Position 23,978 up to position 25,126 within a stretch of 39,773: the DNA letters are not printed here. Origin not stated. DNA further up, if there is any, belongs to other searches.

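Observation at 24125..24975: DegV (fatty-acid-binding fold) domain fused to the C-terminus of a hybrid histidine kinase, with altered ligand-contact motifs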

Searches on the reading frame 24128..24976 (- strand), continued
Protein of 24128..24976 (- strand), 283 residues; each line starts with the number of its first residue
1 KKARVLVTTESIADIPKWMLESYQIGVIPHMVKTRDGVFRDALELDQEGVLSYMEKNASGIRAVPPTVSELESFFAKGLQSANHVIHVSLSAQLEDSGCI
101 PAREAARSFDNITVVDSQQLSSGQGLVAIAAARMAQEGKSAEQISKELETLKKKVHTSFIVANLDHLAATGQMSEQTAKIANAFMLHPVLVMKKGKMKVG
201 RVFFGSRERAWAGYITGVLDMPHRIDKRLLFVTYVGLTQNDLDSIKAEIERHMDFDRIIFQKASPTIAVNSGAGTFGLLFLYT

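Call 32: search_solved_structures(query=A1, max_evalue=0.001, show_alignments=5)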
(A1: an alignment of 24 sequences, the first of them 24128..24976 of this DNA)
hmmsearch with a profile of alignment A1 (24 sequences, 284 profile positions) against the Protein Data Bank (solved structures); distinct sequences matched with E-value up to 0.001: 24.
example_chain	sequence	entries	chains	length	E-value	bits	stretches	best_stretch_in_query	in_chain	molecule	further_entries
2dt8_A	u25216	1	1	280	4.2e-28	101.7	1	4-278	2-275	DegV family protein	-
1pzx_A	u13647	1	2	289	2.6e-25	92.5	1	6-283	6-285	Hypothetical protein APC36103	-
3fys_A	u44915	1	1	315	1.3e-24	90.2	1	4-278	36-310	Protein degV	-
6mh9_A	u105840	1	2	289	1.8e-23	86.5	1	4-281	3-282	Fatty Acid Kinase (Fak) B1 protein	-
6nyu_A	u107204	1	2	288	3e-23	85.8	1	4-281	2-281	DegV domain-containing protein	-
7sg3_A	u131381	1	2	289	3.9e-23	85.4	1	4-281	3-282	Fatty Acid Kinase B1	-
5woo_A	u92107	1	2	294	5.4e-23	84.9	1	3-281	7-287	EDD domain protein, DegV family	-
4x9x_A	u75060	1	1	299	5.9e-23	84.8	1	4-282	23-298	DegV domain-containing protein MW1315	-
5uto_A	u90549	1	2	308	6.4e-23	84.7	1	3-281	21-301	EDD domain protein, DegV family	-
6alw_A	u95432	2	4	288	7.8e-23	84.4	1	4-281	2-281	EDD domain protein, DegV family | Fatty acid Kinase (Fak) B1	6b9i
7scl_A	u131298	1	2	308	1.1e-22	83.9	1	3-281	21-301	Fatty Acid Kinase B1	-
6nm1_A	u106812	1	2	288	1.7e-22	83.3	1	4-281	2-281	Fatty acid Kinase (Fak) B1 protein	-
3nyi_A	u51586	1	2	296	4.6e-20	75.3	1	7-251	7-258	fat acid-binding protein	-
7w7h_E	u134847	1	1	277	1.2e-19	74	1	4-281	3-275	Uncharacterized protein conserved in bacteria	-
6dj6_A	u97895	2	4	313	5.7e-19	71.7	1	4-226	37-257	Fatty Acid Kinase (Fak) B2 protein (SPR1019)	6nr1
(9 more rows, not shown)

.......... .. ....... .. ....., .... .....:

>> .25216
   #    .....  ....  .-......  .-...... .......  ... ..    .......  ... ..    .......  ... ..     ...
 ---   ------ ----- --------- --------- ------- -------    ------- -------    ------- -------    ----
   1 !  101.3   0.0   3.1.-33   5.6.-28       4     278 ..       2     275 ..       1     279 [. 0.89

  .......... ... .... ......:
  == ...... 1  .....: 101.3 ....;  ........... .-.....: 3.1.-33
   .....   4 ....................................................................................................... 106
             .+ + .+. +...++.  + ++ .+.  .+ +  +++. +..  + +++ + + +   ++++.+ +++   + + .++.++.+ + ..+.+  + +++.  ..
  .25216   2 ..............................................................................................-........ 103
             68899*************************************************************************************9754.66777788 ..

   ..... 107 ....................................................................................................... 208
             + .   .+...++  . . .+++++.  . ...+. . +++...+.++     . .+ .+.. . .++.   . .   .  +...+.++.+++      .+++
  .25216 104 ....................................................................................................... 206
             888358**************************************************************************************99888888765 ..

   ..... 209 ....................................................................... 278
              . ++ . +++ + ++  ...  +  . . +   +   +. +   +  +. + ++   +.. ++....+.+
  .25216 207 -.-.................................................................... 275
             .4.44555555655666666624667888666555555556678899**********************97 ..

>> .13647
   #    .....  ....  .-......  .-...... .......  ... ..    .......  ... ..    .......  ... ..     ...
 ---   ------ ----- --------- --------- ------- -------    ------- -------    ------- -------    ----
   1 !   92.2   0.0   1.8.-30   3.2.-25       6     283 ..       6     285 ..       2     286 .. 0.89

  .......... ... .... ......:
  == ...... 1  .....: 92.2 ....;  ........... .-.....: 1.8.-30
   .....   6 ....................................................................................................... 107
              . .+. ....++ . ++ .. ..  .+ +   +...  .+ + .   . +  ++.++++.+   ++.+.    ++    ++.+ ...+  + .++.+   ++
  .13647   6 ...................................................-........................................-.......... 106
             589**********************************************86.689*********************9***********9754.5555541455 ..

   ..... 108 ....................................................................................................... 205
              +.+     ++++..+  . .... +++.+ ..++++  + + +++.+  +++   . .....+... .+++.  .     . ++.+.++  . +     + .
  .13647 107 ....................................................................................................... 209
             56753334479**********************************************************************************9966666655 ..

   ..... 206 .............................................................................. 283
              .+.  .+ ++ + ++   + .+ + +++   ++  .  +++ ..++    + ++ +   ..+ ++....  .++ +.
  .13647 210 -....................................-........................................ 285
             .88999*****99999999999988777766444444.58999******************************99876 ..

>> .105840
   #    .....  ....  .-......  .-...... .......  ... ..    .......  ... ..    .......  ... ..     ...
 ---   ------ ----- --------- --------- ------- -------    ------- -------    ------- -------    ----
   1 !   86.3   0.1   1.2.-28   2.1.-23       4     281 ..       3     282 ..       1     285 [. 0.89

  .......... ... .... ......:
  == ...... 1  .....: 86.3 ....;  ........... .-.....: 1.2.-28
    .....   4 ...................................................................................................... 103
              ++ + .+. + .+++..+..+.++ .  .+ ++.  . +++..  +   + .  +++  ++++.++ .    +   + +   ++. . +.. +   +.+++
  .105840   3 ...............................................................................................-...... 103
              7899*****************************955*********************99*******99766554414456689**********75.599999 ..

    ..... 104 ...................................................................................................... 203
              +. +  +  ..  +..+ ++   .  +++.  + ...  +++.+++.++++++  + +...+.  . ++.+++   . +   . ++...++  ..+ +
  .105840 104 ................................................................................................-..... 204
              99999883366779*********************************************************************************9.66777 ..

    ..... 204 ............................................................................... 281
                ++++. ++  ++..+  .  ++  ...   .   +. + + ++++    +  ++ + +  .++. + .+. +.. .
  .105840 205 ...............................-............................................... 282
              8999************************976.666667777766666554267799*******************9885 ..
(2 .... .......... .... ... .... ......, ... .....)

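Call 45: predict_structure(alignment_id=A1)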
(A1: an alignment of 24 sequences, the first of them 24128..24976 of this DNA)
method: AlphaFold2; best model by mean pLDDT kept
length: 283 residues; sequences in the alignment: 24
mean_pLDDT: 88.8   pTM: 0.88
mean pLDDT of the five models: 88.8, 86.9, 86.9, 86.8, 82.8
residues with pLDDT >= 90: 180; 70-90: 76; 50-70: 25; < 50: 2
segments of 3 or more residues with pLDDT < 50: none
pLDDT, mean of each block of 10 residues (from residue 1): 82 93 94 87 81 74 92 96 96 90 97 96 96 95 96 94 68 65 78 83 88 93 86 95 97 95 88 91 93
secondary structure, 60 per line:
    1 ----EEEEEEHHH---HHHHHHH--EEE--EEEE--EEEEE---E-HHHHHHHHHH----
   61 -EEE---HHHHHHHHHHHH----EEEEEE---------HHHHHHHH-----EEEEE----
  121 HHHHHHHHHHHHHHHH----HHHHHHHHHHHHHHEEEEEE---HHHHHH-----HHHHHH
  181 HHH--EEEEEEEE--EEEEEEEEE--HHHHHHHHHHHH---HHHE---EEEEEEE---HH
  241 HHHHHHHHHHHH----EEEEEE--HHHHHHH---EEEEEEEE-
elements in order: E5-10 H17-23 E26-28 E31-34 E37-41 H47-56 E62-64 H68-79 E84-89 H99-106 E112-116 H121-136 H141-154 E155-160 H164-169 H175-183 E186-193 E196-204 H207-218 E229-235 H239-252 E257-262 H265-271 E275-282

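Call 48: find_related_loci(query=A1, collection=genome_contigs, flank=10000)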
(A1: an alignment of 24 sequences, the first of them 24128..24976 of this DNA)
Query A1 (283 aa) in genome_contigs; peptide patterns used: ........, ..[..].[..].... (x = any residue, [..] = any of these).
298 stretches matched a pattern; 233 encode a relative of the query (tblastn E <= 1e-3); the best 80 are kept; 80 distinct loci.
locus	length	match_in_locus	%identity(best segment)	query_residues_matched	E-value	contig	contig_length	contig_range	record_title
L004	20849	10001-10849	92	1-283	8e-179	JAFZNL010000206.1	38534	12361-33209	MAG: Lachnospiraceae bacterium isolate RGIG7926 Water_buffalos_Rumen-1__c613553, whole genome shotgun sequence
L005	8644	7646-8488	57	1-281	7e-109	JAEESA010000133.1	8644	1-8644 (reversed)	MAG: Lachnospiraceae bacterium isolate Tb.RUG.371 NODE_39769_length_8644_cov_0.896560, whole genome shotgun sequence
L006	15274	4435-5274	56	1-280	9e-104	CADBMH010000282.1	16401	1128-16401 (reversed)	MAG: uncultured Lachnospiraceae bacterium isolate RUG14099 genome assembly, contig: RUG14099_asm_282, whole genome shotg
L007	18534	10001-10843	55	1-281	1e-103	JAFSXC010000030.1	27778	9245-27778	MAG: Lachnospiraceae bacterium isolate RGIG3553 Goat_Rumen.Co__c724013, whole genome shotgun sequence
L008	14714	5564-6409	55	1-282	4e-103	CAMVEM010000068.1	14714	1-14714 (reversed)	MAG TPA_asm: uncultured Clostridia bacterium isolate SRR8387718_bin.14_metaWRAP_v1.3_MAG genome assembly, contig: ERZ142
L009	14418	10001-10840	56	1-280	5e-103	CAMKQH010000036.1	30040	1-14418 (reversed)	MAG: uncultured Lachnospiraceae bacterium isolate SRR12081296_bin.90_metaWRAP_v1.3_MAG genome assembly, contig: ERZ12289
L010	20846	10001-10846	53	1-283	1e-102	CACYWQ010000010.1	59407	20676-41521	MAG: uncultured Lachnospiraceae bacterium isolate RUG12349 genome assembly, contig: RUG12349_asm_10, whole genome shotgu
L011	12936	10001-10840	56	1-280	1e-102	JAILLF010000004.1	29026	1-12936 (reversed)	MAG: Acetatifactor sp. isolate RUI221 k141_6098465_flag=0_multi=72.9501_len=29026, whole genome shotgun sequence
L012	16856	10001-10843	54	1-281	1e-102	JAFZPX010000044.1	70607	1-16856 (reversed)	MAG: Clostridiales bacterium isolate RGIG7990 Water_buffalos_Rumen-1__c694855, whole genome shotgun sequence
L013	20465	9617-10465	53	1-283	2e-102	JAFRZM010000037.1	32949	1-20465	MAG: Lachnospiraceae bacterium isolate RGIG2939 Goat_Omasum.Co__c1492135, whole genome shotgun sequence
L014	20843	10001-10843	54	1-281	1e-102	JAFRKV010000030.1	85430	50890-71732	MAG: Lachnospiraceae bacterium isolate RGIG2561 Goat_Jejunum.Co__c567339, whole genome shotgun sequence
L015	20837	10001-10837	56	1-280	6e-102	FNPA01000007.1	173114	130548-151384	Ruminococcaceae bacterium YAD3003 genome assembly, contig: IE29DRAFT_scaffold00007.7, whole genome shotgun sequence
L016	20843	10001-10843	54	1-281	6e-102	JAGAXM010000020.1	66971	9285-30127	MAG: Clostridiales bacterium isolate RGIG8863 Water_deer_Omasum-3__c151465, whole genome shotgun sequence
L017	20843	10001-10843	53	1-281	2e-101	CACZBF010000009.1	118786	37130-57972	MAG: uncultured Lachnospiraceae bacterium isolate RUG12461 genome assembly, contig: RUG12461_asm_9, whole genome shotgun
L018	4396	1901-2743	55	1-281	3e-101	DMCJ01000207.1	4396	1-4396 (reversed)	MAG TPA_asm: Lachnospiraceae bacterium isolate UBA10309 contig_384512, whole genome shotgun sequence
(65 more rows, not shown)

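Call 49: fold_search(model_id=the predicted structure, library=pdb)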
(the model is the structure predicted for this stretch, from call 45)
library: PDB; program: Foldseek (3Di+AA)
matches with E <= 10: 1241; with E <= 0.001: 77
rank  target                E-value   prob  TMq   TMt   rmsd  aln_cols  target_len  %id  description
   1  2dt8                  1.1e-24  1.00  0.88  0.88   2.7       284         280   24  Fatty Acid Binding of a DegV family Protein from Thermus thermophilus (released 2007-06-19)
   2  1pzx_B                4.5e-23  1.00  0.86  0.84   3.0       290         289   20  Hypothetical protein APC36103 from Bacillus stearothermophilus: a lipid binding protein (released 2004-01-20)
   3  4x9x                  1.0e-22  1.00  0.85  0.89   2.6       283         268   20  Biochemical Roles for Conserved Residues in the Bacterial Fatty Acid Binding Protein Family (released 2016-01-27)
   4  5uto_A                1.3e-22  1.00  0.86  0.85   2.8       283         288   20  The crystal structure of the Staphylococcus aureus Fatty acid Kinase (Fak) B1 protein loaded with palmitic acid to 1.8 (released 2018-02-21)
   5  6mh9_A                3.2e-22  1.00  0.88  0.87   2.5       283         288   20  The crystal structure of the Staphylococcus aureus Fatty acid Kinase (Fak) B1 protein A121I mutant to 2.02 Angstrom re (released 2019-11-13)
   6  1mgp                  3.6e-22  1.00  0.82  0.84   3.2       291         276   21  Hypothetical protein TM841 from Thermotoga maritima reveals fatty acid binding function (released 2002-09-18)
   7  1pzx_A                5.1e-22  1.00  0.83  0.85   2.7       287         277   19  Hypothetical protein APC36103 from Bacillus stearothermophilus: a lipid binding protein (released 2004-01-20)
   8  1vpv_A                5.4e-22  1.00  0.85  0.85   2.8       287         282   21  Crystal structure of a degv lipid binding protein (tm1468) from thermotoga maritima at 2.45 A resolution (released 2004-12-07)
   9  7sg3_A                6.1e-22  1.00  0.88  0.87   2.4       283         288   20  The X-ray crystal structure of the Staphylococcus aureus Fatty Acid Kinase B1 mutant A121I-A158L to 2.35 Angstrom reso (released 2021-10-27)
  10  6nm1_A                7.4e-22  1.00  0.88  0.86   2.4       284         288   20  The crystal structure of the Staphylococcus aureus Fatty acid Kinase (Fak) B1 protein A158L mutant to 2.33 Angstrom re (released 2020-01-15)
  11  7w7h_E                1.3e-21  1.00  0.85  0.86   3.0       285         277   21  S Suis FakA-FakB2 complex structure (released 2022-09-21)
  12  7scl_B                1.8e-21  1.00  0.85  0.84   2.8       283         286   20  The X-ray crystal structure of Staphylococcus aureus Fatty Acid Kinase B1 (FakB1) mutant R173A in complex with Palmita (released 2021-10-27)
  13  3fys                  3.4e-21  1.00  0.82  0.82   4.0       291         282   26  Crystal Structure of DegV, a fatty acid binding protein from Bacillus subtilis (released 2009-05-12)
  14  2g7z_B                4.6e-21  1.00  0.84  0.86   3.3       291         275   18  Conserved DegV-like Protein of Unknown Function from Streptococcus pyogenes M1 GAS Binds Long-chain Fatty Acids (released 2006-04-04)
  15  7scl_A                4.8e-21  1.00  0.87  0.85   2.8       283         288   20  The X-ray crystal structure of Staphylococcus aureus Fatty Acid Kinase B1 (FakB1) mutant R173A in complex with Palmita (released 2021-10-27)
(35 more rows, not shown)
